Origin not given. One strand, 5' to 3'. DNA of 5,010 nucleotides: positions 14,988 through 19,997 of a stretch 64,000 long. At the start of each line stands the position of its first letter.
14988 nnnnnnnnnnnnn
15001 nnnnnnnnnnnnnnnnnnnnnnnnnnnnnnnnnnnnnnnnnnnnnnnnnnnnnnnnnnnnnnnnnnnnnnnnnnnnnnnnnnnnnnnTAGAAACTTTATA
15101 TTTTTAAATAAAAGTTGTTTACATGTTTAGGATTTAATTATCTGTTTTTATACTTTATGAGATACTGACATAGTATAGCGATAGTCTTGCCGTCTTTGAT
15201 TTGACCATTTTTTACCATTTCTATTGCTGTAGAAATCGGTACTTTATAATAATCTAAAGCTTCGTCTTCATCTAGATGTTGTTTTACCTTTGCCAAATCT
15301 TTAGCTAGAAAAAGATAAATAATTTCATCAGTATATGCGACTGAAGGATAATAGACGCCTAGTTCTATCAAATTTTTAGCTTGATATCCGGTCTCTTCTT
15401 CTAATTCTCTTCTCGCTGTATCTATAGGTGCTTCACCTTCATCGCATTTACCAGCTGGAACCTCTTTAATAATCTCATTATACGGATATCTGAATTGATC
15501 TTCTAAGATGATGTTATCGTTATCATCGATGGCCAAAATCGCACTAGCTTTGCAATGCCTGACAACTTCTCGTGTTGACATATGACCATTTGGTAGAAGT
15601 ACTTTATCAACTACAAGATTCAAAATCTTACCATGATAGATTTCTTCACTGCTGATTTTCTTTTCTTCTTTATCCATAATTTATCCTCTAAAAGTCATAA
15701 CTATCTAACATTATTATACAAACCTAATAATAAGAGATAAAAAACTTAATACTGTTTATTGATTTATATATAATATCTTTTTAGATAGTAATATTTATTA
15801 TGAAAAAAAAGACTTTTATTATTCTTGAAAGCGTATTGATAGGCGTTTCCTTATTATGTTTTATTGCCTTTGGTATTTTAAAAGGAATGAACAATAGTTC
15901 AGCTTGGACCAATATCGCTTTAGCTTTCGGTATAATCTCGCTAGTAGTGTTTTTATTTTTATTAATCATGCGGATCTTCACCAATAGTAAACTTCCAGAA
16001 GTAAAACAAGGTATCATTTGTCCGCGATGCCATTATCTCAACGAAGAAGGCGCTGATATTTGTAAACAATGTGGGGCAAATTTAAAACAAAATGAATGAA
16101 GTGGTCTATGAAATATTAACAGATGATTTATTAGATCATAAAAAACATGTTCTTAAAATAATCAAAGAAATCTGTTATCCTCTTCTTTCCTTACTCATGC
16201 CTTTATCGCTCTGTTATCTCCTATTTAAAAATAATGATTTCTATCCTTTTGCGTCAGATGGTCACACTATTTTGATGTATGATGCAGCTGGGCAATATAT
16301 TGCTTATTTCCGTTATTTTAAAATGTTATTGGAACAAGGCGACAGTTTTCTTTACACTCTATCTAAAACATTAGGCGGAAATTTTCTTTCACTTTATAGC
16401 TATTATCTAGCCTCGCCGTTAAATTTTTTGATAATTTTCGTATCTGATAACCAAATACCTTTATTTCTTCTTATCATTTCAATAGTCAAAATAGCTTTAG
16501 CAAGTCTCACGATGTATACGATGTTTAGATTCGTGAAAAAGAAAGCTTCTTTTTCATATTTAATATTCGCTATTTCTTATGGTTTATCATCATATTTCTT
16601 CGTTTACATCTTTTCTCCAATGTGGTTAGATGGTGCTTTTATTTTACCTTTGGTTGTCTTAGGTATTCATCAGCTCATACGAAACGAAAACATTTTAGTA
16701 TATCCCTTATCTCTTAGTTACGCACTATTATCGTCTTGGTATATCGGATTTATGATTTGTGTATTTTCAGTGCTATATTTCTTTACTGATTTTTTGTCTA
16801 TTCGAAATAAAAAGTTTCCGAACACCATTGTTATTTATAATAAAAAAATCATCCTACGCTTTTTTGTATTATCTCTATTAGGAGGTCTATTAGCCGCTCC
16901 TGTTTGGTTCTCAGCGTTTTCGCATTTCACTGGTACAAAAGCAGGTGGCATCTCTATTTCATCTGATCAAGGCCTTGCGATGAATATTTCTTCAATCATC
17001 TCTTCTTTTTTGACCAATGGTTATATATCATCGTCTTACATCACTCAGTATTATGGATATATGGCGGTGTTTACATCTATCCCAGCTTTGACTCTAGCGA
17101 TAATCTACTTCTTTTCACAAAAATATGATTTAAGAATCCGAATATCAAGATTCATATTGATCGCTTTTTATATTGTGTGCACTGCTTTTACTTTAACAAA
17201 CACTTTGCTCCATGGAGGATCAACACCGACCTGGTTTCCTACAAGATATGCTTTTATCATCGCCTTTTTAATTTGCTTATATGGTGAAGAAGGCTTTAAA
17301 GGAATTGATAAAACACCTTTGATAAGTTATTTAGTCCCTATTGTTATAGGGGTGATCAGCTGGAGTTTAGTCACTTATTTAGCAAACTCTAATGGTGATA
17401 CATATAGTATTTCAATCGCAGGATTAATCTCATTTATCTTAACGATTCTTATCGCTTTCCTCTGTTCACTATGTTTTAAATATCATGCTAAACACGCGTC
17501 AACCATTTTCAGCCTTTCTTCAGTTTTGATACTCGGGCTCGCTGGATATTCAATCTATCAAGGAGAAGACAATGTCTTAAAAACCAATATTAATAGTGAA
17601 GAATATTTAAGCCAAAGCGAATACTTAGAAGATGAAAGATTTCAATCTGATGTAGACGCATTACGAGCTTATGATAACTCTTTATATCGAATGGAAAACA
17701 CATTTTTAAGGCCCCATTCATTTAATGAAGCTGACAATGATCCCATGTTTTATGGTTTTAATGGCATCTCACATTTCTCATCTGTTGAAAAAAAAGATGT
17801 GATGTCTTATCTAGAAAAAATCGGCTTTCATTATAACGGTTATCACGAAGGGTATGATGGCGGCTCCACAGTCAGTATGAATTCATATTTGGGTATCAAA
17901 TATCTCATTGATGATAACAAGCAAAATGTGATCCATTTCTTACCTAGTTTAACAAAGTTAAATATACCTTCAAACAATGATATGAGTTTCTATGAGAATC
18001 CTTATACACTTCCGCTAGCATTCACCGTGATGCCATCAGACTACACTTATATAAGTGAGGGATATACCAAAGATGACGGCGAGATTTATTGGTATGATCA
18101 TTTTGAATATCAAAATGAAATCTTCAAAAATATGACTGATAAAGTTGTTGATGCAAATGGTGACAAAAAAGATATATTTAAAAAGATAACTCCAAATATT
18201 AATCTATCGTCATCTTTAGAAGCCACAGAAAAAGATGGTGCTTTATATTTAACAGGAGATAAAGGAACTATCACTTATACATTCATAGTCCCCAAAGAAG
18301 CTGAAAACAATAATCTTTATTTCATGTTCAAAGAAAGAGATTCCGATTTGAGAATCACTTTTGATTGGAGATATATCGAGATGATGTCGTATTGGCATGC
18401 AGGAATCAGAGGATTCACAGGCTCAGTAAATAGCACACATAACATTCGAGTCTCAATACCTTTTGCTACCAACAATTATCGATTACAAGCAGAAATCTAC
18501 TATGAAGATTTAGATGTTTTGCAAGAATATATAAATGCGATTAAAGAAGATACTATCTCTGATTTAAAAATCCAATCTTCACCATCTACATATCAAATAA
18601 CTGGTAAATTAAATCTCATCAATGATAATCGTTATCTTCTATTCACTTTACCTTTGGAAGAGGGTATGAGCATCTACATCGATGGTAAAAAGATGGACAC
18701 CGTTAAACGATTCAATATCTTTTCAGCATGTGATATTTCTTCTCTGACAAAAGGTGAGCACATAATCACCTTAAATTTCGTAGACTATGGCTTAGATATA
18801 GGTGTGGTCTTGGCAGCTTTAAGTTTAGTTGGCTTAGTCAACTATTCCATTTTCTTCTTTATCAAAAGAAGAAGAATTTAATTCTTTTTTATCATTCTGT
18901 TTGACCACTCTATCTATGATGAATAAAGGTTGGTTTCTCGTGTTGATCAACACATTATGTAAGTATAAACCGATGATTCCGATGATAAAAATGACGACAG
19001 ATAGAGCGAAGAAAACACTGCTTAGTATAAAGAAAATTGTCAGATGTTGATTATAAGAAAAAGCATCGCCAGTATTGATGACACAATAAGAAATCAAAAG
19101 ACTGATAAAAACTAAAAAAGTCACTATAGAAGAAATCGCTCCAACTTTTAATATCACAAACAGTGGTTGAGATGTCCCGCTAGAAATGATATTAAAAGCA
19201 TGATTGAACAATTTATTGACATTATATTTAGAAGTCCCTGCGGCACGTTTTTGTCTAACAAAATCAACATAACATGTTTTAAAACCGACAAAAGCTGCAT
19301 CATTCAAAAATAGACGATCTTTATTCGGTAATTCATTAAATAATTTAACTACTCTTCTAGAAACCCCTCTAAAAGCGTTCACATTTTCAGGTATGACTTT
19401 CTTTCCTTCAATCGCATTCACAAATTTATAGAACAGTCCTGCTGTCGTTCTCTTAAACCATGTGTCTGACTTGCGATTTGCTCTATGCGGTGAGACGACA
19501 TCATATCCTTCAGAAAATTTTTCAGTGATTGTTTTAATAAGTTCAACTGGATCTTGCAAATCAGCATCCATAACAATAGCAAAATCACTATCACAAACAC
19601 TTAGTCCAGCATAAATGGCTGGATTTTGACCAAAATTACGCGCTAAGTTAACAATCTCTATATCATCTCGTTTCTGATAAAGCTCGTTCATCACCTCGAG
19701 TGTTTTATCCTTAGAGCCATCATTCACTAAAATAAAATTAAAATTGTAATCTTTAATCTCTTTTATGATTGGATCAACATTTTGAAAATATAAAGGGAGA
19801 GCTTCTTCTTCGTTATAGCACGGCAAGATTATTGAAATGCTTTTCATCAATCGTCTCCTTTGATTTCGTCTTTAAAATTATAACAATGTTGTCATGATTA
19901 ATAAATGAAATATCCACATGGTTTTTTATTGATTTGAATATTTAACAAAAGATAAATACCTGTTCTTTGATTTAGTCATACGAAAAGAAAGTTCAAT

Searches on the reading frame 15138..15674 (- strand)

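Call 28: search_protein_families(library=pfam, proteins=[window:15138-15674:-], max_evalue=0.01)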
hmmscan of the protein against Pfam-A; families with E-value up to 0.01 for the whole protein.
window:15138-15674:- (178 aa): 1 family
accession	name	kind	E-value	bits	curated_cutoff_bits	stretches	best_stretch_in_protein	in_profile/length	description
PF00293.34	NUDIX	-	3.4e-15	56.7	21.1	1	43-150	5-118/134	NUDIX domain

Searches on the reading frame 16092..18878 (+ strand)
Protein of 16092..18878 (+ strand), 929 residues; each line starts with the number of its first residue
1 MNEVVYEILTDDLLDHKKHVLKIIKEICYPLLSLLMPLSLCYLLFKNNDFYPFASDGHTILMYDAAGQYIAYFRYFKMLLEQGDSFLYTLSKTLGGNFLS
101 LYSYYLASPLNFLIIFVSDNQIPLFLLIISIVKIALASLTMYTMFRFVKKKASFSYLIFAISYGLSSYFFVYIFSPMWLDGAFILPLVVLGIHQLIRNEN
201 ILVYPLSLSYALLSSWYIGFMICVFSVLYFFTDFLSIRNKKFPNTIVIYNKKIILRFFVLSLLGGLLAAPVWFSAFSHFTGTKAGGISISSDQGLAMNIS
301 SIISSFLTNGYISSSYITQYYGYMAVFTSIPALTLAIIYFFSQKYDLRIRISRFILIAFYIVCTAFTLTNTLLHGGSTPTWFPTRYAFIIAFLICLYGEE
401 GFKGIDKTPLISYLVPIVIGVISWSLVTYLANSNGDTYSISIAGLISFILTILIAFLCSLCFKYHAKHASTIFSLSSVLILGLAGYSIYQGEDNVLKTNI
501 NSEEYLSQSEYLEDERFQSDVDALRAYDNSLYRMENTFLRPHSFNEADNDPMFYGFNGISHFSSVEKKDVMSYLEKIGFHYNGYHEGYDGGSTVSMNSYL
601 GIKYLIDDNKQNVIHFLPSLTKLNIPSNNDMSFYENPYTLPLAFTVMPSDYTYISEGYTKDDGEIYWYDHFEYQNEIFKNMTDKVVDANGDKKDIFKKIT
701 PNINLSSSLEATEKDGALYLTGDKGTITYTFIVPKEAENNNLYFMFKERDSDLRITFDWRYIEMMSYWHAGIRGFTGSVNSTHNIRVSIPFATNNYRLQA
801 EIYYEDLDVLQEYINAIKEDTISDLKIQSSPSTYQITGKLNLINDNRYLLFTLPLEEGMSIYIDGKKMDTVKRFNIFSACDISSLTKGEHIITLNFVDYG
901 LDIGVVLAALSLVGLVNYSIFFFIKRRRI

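Call 6: search_protein_families(library=pfam, proteins=[window:16092-18878:+], max_evalue=0.01)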
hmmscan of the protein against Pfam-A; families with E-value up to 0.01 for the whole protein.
window:16092-18878:+ (929 aa): 1 family
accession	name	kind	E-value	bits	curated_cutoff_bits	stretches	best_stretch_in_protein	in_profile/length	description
PF09586.16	YfhO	-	1.7e-127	427.5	28.5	1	33-907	1-834/835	Bacterial membrane protein YfhO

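Call 7: search_protein_families(library=ncbifam, proteins=[window:16092-18878:+], max_evalue=0.01)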
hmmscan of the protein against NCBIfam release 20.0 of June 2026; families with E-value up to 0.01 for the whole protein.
window:16092-18878:+ (929 aa): 2 families
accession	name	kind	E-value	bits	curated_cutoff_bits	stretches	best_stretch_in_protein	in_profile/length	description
NF047590.1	GlcsyltransPgfM2Strep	equivalog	3.3e-49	167.8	1500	1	23-918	19-876/884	glycosyltransferase PgfM2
NF047589.1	GlcsyltransPgfM1Strep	equivalog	1.3e-37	129.4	1400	2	26-433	9-418/955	glycosyltransferase PgfM1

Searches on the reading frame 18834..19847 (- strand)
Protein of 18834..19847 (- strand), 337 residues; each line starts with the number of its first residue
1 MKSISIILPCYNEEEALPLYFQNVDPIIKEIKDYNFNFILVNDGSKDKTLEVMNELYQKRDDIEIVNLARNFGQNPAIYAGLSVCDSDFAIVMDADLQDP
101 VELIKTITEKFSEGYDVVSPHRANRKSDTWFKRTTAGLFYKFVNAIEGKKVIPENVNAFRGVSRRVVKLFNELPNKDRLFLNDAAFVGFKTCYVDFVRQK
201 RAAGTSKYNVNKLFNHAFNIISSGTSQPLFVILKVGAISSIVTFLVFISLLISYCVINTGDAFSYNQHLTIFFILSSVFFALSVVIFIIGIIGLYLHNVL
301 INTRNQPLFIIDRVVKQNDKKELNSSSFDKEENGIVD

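Call 28: search_protein_families(library=pfam, proteins=[window:18834-19847:-], max_evalue=0.01)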
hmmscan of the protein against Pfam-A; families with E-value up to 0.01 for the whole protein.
window:18834-19847:- (337 aa): 3 families
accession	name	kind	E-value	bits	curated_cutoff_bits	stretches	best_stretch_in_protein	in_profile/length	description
PF00535.33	Glycos_transf_2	-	1.8e-27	96.8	23.3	1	5-167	1-164/168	Glycosyl transferase family 2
PF10111.15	Glyco_tranf_2_2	-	1.3e-06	28.6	27.3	1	5-96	1-91/276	Glycosyltransferase like family 2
PF13641.12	Glyco_tranf_2_3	-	0.00013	22.5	27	1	4-135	3-136/230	Glycosyltransferase like family 2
